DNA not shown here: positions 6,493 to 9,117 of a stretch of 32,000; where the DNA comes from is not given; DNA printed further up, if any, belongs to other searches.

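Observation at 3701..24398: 20.7-kb co-directional block of five function-unknown genes: candidate uncharacterised cell-surface or host-attachment apparatus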

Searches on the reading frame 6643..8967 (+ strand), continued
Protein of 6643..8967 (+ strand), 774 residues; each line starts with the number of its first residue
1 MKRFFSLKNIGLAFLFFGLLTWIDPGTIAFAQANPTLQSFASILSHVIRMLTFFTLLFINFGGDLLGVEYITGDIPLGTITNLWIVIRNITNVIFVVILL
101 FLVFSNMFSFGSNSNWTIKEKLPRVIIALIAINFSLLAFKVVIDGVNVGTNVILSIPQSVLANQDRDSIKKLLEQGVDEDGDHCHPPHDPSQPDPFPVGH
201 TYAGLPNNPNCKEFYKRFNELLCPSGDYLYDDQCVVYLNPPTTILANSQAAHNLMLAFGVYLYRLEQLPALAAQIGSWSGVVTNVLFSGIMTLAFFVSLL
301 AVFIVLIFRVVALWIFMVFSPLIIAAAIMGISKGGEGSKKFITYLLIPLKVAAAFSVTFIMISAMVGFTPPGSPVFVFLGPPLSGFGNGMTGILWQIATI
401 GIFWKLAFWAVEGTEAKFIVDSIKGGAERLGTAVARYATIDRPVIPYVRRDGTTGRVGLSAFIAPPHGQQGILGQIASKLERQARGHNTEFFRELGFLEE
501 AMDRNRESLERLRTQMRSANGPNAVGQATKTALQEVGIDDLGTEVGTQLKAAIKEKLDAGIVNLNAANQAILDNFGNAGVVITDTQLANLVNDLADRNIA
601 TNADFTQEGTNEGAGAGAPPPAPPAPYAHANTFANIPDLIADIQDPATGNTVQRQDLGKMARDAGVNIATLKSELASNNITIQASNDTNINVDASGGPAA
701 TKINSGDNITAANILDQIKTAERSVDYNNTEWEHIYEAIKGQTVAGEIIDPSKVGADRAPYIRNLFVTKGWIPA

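Call 40: search_protein_families(library=pfam, alignment_id=A1, max_evalue=10)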
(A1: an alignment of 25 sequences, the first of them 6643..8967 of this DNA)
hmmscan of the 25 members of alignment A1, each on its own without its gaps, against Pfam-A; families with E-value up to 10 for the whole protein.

A. member 1, window:6643-8967:+ (774 aa): 2 families
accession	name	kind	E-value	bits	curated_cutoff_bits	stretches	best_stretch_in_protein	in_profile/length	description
PF00428.24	Ribosomal_60s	-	1.4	10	28.1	1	571-629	7-63/88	60s Acidic ribosomal protein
PF09312.16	SurA_N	-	1.8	9.2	30.8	1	569-614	54-99/118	SurA N-terminal domain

B. families by the number of members that match (of 25 scanned): 17 families
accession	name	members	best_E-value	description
PF20177.3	DUF6542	1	0.002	Domain of unknown function (DUF6542)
PF20132.4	DUF6522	1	0.071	Family of unknown function (DUF6522)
PF19121.6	DUF5805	1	0.071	Family of unknown function (DUF5805)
PF24715.1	YxiF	1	0.11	YxiF protein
PF19622.4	DUF6127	1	0.12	Family of unknown function (DUF6127)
PF02024.20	Leptin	1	0.15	Leptin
PF15198.11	Dexa_ind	1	0.16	Dexamethasone-induced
PF17584.7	ComS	1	0.19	Bacillus competence protein S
PF18460.6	HetR_C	1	0.22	Heterocyst differentiation regulator C-terminal Hood domain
PF24566.1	HEAT_Ints3_C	1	0.24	Ints3-like, C-terminal HEAT repeats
PF00039.24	fn1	1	0.34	Fibronectin type I domain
PF00428.24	Ribosomal_60s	1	1.4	60s Acidic ribosomal protein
PF09312.16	SurA_N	1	1.8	SurA N-terminal domain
PF23670.1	PIGBOS1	1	2.3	PIGBOS1-like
PF19865.4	DUF6338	1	4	Family of unknown function (DUF6338)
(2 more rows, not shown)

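Call 66: search_protein_families(library=phrogs, proteins=[window:6643-8967:+], max_evalue=0.01)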
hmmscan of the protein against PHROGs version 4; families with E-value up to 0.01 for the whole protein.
window:6643-8967:+ (774 aa): 0 families

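Call 67: search_protein_families(library=padloc, proteins=[window:6643-8967:+], max_evalue=0.01)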
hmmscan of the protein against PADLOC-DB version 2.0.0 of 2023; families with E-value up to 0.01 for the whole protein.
window:6643-8967:+ (774 aa): 0 families

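Call 92: search_dna_similar(query=window:6643-8964:+, collection=plasmids, mode=protein, max_evalue=0.01, max_rows=10)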
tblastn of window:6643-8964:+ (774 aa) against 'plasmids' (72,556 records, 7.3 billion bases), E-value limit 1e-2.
No match.

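Call 103: search_protein_families(library=pfam, proteins=[L021:4505-6877:+, L021:7211-8710:+, L010:8058-9860:-, L010:5382-7043:+, L010:7119-8039:+, L008:12103-12621:+, L008:12628-13806:+, L008:18182-20617:+], max_evalue=0.01)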
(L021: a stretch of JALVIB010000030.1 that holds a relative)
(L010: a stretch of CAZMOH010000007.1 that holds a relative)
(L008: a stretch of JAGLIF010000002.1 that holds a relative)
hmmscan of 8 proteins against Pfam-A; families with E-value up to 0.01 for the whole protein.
L021:4505-6877:+ (790 aa): 8 families
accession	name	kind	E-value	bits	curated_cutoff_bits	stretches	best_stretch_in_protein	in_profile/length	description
PF01580.24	FtsK_SpoIIIE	-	2.5e-62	210.6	24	1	428-615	2-221/221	FtsK/SpoIIIE family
PF17854.6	FtsK_alpha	-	7.3e-32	110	22.9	1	322-420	2-101/101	FtsK alpha domain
PF09397.16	FtsK_gamma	-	2.9e-27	94.6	30.6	1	728-787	2-61/63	Ftsk gamma domain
PF13491.11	FtsK_4TM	-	9.4e-09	35.6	23.1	1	106-226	58-168/171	4TM region of DNA translocase FtsK/SpoIIIE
PF19506.4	DUF6040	-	0.00011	22.2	23.4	1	18-94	16-92/233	Family of unknown function (DUF6040)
PF12846.13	AAA_10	-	0.00026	20.6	27.5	0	463-506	20-59/362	AAA-like domain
PF01935.23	DUF87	-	0.0018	18.8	23.2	1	453-505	10-61/220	Helicase HerA, central domain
PF20703.3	nSTAND1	-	0.0022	18.1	27.1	1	448-608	17-157/379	Novel STAND NTPase 1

L021:7211-8710:+ (499 aa): 2 families
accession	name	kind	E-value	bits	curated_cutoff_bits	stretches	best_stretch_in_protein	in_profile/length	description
PF01808.24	AICARFT_IMPCHas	-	2.2e-101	339.8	25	1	134-432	1-310/311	AICARFT/IMPCHase bienzyme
PF02142.27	MGS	-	5e-20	71.9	24.1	1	13-128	1-93/94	MGS-like domain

L010:8058-9860:- (600 aa): 2 families
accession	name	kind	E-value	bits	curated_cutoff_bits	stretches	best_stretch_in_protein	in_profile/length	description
PF01411.24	tRNA-synt_2c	-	9.8e-150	500.1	30.3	1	7-447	1-436/552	tRNA synthetases class II (A)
PF07973.19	tRNA_SAD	-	3.9e-14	52.8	24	1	551-593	1-43/44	Threonyl and Alanyl tRNA synthetase second additional domain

L010:5382-7043:+ (553 aa): 12 families
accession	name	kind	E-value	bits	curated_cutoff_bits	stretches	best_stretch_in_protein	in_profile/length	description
PF00437.27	T2SSE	-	6.2e-113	377.6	24.9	1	156-549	9-370/370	Type II/IV secretion system protein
PF05157.20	MshEN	-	4.8e-06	26.9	23.1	1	34-113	1-83/90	MshEN domain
PF25199.1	nSTAND_NTPase5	-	1.9e-05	24.9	34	1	276-329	26-81/145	Novel STAND NTPase 5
PF13401.12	AAA_22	-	8.4e-05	23.3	27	1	289-323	4-40/130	AAA domain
PF20720.3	nSTAND3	-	0.00033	20.8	27.2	1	282-327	10-54/155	Novel STAND NTPase 3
PF13086.12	AAA_11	-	0.00045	20.5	27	1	280-316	8-43/257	AAA domain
PF12775.13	AAA_7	-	0.0015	18.6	25.8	1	282-318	25-61/181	P-loop containing dynein motor region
PF13173.12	AAA_14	-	0.0025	18.2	27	1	290-329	2-42/129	AAA domain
PF13191.12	AAA_16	-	0.0028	18.6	32.6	1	284-317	17-51/167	AAA ATPase domain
PF04851.21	ResIII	-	0.0041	17.5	22.5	0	280-317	13-50/164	Type III restriction enzyme, res subunit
PF13555.12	AAA_29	-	0.0041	17.3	27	0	289-307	21-39/61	P-loop containing region of AAA domain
PF00004.35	AAA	-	0.0042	18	21.2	1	293-375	1-73/131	ATPase family associated with various cellular activities (AAA)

L010:7119-8039:+ (306 aa): 1 family
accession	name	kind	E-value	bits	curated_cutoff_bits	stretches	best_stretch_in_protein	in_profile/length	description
PF02163.28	Peptidase_M50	-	1e-58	198.7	27.2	1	17-289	2-221/221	Peptidase family M50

L008:12103-12621:+ (172 aa): 3 families
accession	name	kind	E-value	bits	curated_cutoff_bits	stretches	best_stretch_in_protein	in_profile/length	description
PF02631.22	RecX_HTH2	-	5.7e-10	39.7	26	1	69-107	1-40/42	RecX, second three-helix domain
PF21981.2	RecX_HTH3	-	3.2e-09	37.2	26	1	118-166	3-47/48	RecX, third three-helix domain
PF21982.2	RecX_HTH1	-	2.1e-08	34.4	26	1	23-53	2-33/40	RecX, first three-helix domain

L008:12628-13806:+ (392 aa): 1 family
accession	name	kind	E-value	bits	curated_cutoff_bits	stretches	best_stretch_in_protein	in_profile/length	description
PF01702.25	TGT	-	1.7e-138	462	26.3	1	13-390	3-355/357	Queuine tRNA-ribosyltransferase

L008:18182-20617:+ (811 aa): 3 families
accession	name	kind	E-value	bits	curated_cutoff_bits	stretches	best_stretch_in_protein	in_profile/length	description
PF03330.24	DPBB_1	-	9.6e-28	96.7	28.8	1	220-306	3-82/83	Lytic transglycolase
PF00395.25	SLH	-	9e-21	74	20.8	2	104-145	2-43/44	S-layer homology domain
PF00188.32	CAP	-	6.6e-13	50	21.1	1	695-809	2-117/117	Cysteine-rich secretory protein family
